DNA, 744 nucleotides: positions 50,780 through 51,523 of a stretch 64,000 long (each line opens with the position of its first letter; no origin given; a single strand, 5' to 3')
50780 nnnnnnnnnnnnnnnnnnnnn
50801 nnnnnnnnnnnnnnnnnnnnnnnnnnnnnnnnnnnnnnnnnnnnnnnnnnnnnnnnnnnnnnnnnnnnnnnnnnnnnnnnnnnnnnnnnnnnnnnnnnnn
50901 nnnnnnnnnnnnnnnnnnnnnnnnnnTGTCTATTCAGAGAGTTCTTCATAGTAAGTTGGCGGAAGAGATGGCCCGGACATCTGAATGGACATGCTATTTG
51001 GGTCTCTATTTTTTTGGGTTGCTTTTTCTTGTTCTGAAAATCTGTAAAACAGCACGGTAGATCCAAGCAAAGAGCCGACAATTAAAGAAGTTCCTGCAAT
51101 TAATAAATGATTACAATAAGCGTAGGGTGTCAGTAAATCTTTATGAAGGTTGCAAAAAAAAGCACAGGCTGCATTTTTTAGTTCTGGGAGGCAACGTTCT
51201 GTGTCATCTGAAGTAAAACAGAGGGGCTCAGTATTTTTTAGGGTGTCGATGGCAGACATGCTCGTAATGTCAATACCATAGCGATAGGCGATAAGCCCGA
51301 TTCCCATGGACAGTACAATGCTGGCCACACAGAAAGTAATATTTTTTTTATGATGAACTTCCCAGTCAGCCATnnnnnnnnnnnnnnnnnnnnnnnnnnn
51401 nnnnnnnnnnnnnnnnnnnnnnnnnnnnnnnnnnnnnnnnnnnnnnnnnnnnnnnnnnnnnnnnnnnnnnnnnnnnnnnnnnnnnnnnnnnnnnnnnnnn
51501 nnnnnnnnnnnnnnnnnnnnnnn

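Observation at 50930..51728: A translationally coupled pair of paralogous two-helix membrane proteins shares a 4-Cys loop, and one has a PPxY/YxxL tail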

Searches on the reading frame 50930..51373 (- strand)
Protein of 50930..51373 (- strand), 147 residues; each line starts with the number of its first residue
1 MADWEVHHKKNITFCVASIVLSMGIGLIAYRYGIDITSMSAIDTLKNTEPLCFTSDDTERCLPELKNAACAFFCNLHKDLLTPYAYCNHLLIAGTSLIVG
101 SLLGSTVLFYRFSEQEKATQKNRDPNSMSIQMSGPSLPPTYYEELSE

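Call 3: search_protein_families(library=pfam, proteins=[window:50930-51373:-], max_evalue=10)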
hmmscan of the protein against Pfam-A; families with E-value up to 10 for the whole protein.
window:50930-51373:- (147 aa): 0 families

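Call 4: search_protein_families(library=ncbifam, proteins=[window:50930-51373:-], max_evalue=10)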
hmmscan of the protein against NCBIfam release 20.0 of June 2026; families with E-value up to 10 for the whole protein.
window:50930-51373:- (147 aa): 1 family
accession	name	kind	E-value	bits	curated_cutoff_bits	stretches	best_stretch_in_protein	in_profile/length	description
NF049853.1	WD_0736_fam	equivalog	0.0052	17.3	80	1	8-42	6-38/100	WD_0736 family protein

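Call 6: find_homologous_proteins(query=window:50930-51373:-, max_evalue=1)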
Query window:50930-51373:- (147 aa): 1 proteins with E <= 1 among 12 candidates.
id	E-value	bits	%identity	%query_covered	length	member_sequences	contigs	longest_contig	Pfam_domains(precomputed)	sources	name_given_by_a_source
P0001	1.4e-94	332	100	100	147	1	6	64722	-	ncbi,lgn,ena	-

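Call 8: find_encoding_contigs(protein=P0001, flank=3000, max_places=6)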
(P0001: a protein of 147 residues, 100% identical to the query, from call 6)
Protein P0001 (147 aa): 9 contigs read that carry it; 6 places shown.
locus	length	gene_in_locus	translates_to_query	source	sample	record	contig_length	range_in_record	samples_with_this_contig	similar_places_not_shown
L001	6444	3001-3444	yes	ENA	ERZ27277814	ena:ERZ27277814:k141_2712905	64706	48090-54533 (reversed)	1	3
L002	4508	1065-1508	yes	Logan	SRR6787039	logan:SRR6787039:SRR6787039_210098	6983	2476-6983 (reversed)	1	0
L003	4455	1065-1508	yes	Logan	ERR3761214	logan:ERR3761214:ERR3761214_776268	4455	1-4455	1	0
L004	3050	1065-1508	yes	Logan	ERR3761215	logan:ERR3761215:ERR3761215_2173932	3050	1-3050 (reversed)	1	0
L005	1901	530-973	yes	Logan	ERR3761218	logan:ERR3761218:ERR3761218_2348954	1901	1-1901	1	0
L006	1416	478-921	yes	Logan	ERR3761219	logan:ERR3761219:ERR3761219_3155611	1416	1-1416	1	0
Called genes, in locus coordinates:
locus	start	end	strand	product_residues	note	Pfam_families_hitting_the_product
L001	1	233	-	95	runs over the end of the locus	PF04977:DivIC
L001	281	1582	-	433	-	PF03952:Enolase_N, PF00113:Enolase_C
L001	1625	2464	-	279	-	PF00793:DAHP_synth_1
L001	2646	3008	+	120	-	-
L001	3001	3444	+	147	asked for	-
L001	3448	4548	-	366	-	PF00383:dCMP_cyt_deam_1, PF14437:MafB19-deam, PF01872:RibD_C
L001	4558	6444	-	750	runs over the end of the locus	PF00521:DNA_topoisoIV, PF03989:DNA_gyraseA_C (faint)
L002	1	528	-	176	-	?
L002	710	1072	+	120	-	-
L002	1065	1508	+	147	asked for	-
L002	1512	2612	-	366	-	PF00383:dCMP_cyt_deam_1, PF14437:MafB19-deam, PF01872:RibD_C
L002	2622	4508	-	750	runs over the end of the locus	PF00521:DNA_topoisoIV, PF03989:DNA_gyraseA_C (faint)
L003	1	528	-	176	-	?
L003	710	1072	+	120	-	-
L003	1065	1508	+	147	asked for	-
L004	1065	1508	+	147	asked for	-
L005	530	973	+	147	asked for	-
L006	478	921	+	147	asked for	-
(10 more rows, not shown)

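Call 9: list_cluster_members(proteins=[P0001, P0002])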
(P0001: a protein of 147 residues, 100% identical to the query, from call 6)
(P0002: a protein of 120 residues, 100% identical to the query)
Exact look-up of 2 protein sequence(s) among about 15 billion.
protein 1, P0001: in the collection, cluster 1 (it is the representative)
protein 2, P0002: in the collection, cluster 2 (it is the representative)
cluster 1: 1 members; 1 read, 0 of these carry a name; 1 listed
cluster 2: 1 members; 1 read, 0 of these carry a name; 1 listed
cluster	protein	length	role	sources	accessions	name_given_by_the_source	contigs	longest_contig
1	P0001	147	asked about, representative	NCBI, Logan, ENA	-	-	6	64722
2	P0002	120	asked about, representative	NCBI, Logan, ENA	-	-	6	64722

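Call 16: search_protein_representatives(alignment_id=A1)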
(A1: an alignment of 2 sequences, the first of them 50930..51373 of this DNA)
Query: 2 sequences, 151 profile positions. Proteins with E-value up to 0.001 (for the whole library): 4; up to 1e-10: 3; up to 1e-30: 2. The best 4 are listed.
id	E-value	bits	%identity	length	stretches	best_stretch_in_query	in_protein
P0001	1.2e-81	288.5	-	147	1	1-151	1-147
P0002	3.5e-56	205.8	-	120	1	9-137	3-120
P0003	8.2e-19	84.5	-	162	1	6-134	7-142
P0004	2.0e-10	57.3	-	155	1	14-116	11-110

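Call 19: find_homologous_proteins(query=A2, max_evalue=10)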
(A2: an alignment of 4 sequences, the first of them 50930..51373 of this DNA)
Query A2 (4 sequences) (147 aa, profile of the alignment): 4 proteins with E <= 10 among 3758 candidates.
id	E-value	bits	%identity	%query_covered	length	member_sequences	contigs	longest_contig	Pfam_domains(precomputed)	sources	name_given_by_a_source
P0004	1.3e-63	231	26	59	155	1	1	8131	-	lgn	-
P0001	5.3e-59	216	100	100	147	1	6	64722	-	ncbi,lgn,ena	-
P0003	3.5e-55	204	43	85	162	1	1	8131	-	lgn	-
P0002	2.3e-45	172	26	48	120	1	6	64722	-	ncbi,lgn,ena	-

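Call 20: find_encoding_contigs(protein=P0003, flank=10000, max_places=4)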
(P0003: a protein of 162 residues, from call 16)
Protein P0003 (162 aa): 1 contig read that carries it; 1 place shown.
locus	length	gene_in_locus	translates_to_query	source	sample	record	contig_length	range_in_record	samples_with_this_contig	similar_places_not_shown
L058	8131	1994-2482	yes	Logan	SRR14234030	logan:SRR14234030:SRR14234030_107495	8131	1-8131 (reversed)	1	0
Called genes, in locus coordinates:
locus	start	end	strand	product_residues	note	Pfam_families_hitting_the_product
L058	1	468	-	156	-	?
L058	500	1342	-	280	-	PF00793:DAHP_synth_1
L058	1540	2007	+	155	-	-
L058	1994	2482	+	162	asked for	-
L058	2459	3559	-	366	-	PF00383:dCMP_cyt_deam_1, PF14437:MafB19-deam, PF01872:RibD_C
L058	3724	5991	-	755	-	PF00521:DNA_topoisoIV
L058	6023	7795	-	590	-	PF06418:CTP_synth_N, PF00117:GATase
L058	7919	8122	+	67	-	-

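Call 21: find_related_loci(query=A2, collection=metagenome_contigs, flank=6000)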
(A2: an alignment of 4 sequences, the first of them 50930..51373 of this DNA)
Query A2 (147 aa) in metagenome_contigs; peptide patterns used: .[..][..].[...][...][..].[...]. (x = any residue, [..] = any of these).
56 stretches matched a pattern, but none encodes a relative of the query by tblastn (E <= 1e-3).

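Call 37: predict_structure(alignment_id=A2)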
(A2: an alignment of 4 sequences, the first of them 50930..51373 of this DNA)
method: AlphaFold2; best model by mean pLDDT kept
length: 147 residues; sequences in the alignment: 4
mean_pLDDT: 64.9   pTM: 0.35
mean pLDDT of the five models: 64.9, 62.1, 60.3, 56.7, 52.8
residues with pLDDT >= 90: 0; 70-90: 77; 50-70: 43; < 50: 27
segments of 3 or more residues with pLDDT < 50: 122-147
pLDDT, mean of each block of 10 residues (from residue 1): 57 75 77 70 76 67 68 78 62 77 77 61 44 37 38
secondary structure, 60 per line:
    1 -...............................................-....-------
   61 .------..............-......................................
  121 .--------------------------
elements in order: H2-48 H68-81 H83-121

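Call 42: fold_search(model_id=the predicted structure, library=pdb)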
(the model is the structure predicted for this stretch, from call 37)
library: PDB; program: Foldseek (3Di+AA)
matches with E <= 10: 265; with E <= 0.001: 0
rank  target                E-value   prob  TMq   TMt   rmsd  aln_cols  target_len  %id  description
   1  2zdi_C                7.8e-01  0.23  0.30  0.30   9.8       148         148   12  Crystal structure of Prefoldin from Pyrococcus horikoshii OT3 (released 2008-02-05)
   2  8k9c_A                1.1e+00  0.57  0.40  0.31   5.1       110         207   11  Structure of human Caprin-2 HR1 domain (released 2024-08-21)
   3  7nna                  1.2e+00  0.47  0.46  0.37   6.9       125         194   14  Toxin Import Through the Antibiotic Efflux Channel TolC (released 2021-07-07)
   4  4zwt_E                1.2e+00  0.18  0.27  0.31   8.7       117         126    9  Crystal Structure of the Bacteriophage T4 recombination mediator protein UvsY, Lattice Type IV (released 2016-03-02)
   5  6b87_D                1.3e+00  0.51  0.43  0.57   4.8       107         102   14  Crystal structure of transmembrane protein TMHC2_E (released 2018-03-14)
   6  9pba_I                1.3e+00  0.20  0.32  0.30  29.4       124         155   10  21bin20S complex (NSF-alphaSNAP-2:1 syntaxin-1a:SNAP-25), non-hydrolyzing, class 9 (released 2025-08-06)
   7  2b5u_A                1.3e+00  0.16  0.34  0.12  13.0       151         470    8  Crystal Structure Of Colicin E3 V206C Mutant In Complex With Its Immunity Protein (released 2006-11-07)
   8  6b87_B                1.4e+00  0.75  0.49  0.68   4.0       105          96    7  Crystal structure of transmembrane protein TMHC2_E (released 2018-03-14)
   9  8snb_8U               1.5e+00  0.54  0.51  0.59   5.8       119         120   13  atomic model of sea urchin sperm doublet microtubule (48-nm periodicity) (released 2023-06-28)
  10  8iyj_V9               1.6e+00  0.14  0.25  0.35   9.3        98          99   16  Cryo-EM structure of the 48-nm repeat doublet microtubule from mouse sperm (released 2023-07-05)
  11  3zbh_H                1.8e+00  0.12  0.24  0.32   7.8       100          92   12  Geobacillus thermodenitrificans EsxA crystal form I (released 2012-11-21)
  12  3m3w_A                1.8e+00  0.10  0.27  0.16  28.4       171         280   10  Crystal structure of mouse PACSIN3 BAR domain mutant (released 2011-03-16)
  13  9g0c_A                1.9e+00  0.60  0.53  0.54   4.9       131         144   15  Structure of human Mical1 bMERB_V978A_V985A domain:Rab10 complex. (released 2025-07-02)
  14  6b87_C                1.9e+00  0.38  0.41  0.55   4.9       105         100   12  Crystal structure of transmembrane protein TMHC2_E (released 2018-03-14)
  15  9fqr_E5               1.9e+00  0.20  0.36  0.34   8.8       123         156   15  96-nm repeat of axonemal doublet microtubules from bovine sperm (released 2025-03-26)
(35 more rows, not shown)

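Call 49: search_solved_structures(query=A2, max_evalue=10)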
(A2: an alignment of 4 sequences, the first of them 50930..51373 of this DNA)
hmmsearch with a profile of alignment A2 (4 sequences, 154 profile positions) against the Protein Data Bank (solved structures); distinct sequences matched with E-value up to 10: 2.
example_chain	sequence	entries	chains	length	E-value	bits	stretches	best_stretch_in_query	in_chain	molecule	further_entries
6tps_P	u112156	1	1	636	1.2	12.1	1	106-151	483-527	RNA polymerase I-specific transcription initiation factor RRN6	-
3e8s_A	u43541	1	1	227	1.6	11.7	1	64-100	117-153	Putative SAM Dependent Methyltransferase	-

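Call 50: search_protein_families(library=phrogs, alignment_id=A2, max_evalue=1)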
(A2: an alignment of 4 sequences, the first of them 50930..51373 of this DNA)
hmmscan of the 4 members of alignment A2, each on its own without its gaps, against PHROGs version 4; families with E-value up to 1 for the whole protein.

A. member 1, window:50930-51373:- (147 aa): 0 families

B. families by the number of members that match (of 4 scanned): 0 families

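Call 51: search_protein_families(library=padloc, alignment_id=A2, max_evalue=1)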
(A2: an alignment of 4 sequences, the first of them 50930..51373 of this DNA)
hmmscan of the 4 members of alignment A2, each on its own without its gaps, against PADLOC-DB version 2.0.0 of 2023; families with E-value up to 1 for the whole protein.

A. member 1, window:50930-51373:- (147 aa): 0 families

B. families by the number of members that match (of 4 scanned): 1 family
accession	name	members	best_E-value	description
PDLC03197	Specificity_I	1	0.011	Type I specificity subunit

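Call 52: search_protein_families(library=ncbifam, alignment_id=A2, max_evalue=1)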
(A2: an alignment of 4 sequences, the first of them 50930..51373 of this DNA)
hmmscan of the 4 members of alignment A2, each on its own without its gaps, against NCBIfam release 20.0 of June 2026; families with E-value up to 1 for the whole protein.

A. member 1, window:50930-51373:- (147 aa): 1 family
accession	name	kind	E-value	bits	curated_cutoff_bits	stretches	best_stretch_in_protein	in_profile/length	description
NF049853.1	WD_0736_fam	equivalog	0.0052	17.3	80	1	8-42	6-38/100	WD_0736 family protein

B. families by the number of members that match (of 4 scanned): 3 families
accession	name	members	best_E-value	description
NF049853.1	WD_0736_fam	1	0.0052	WD_0736 family protein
NF007888.0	PRK10591.2-2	1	0.11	hypothetical protein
NF053526.1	Myco_lipo_LppK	1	0.14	lipoprotein LppK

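Call 53: search_protein_families(library=pfam, alignment_id=A2, max_evalue=1)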
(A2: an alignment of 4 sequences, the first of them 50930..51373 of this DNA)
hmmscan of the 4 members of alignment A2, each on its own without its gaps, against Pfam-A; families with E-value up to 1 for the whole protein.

A. member 1, window:50930-51373:- (147 aa): 0 families

B. families by the number of members that match (of 4 scanned): 4 families
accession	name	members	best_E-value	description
PF01234.23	NNMT_PNMT_TEMT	1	0.0034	NNMT/PNMT/TEMT family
PF16083.10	Phage_holin_3_3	1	0.041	LydA holin phage, holin superfamily III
PF06313.16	ACP53EA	1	0.094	Drosophila ACP53EA protein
PF13903.11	Claudin_2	1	0.33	PMP-22/EMP/MP20/Claudin tight junction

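Call 61: find_related_loci(query=A2, collection=viral_contigs, flank=3000)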
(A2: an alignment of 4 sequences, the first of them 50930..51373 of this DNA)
Query A2 (147 aa) in viral_contigs; peptide patterns used: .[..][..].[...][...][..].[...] (x = any residue, [..] = any of these).
59 stretches matched a pattern, but none encodes a relative of the query by tblastn (E <= 1e-3).

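Call 62: search_dna_similar(query=window:50930-51373:-, collection=plasmids, mode=protein, max_evalue=0.1)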
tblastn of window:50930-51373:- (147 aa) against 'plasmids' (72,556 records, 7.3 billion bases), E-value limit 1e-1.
No match.

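Call 63: search_dna_similar(query=window:50930-51373:-, collection=phages, mode=protein, max_evalue=0.1)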
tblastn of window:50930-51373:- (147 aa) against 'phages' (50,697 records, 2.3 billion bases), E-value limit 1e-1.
No match.
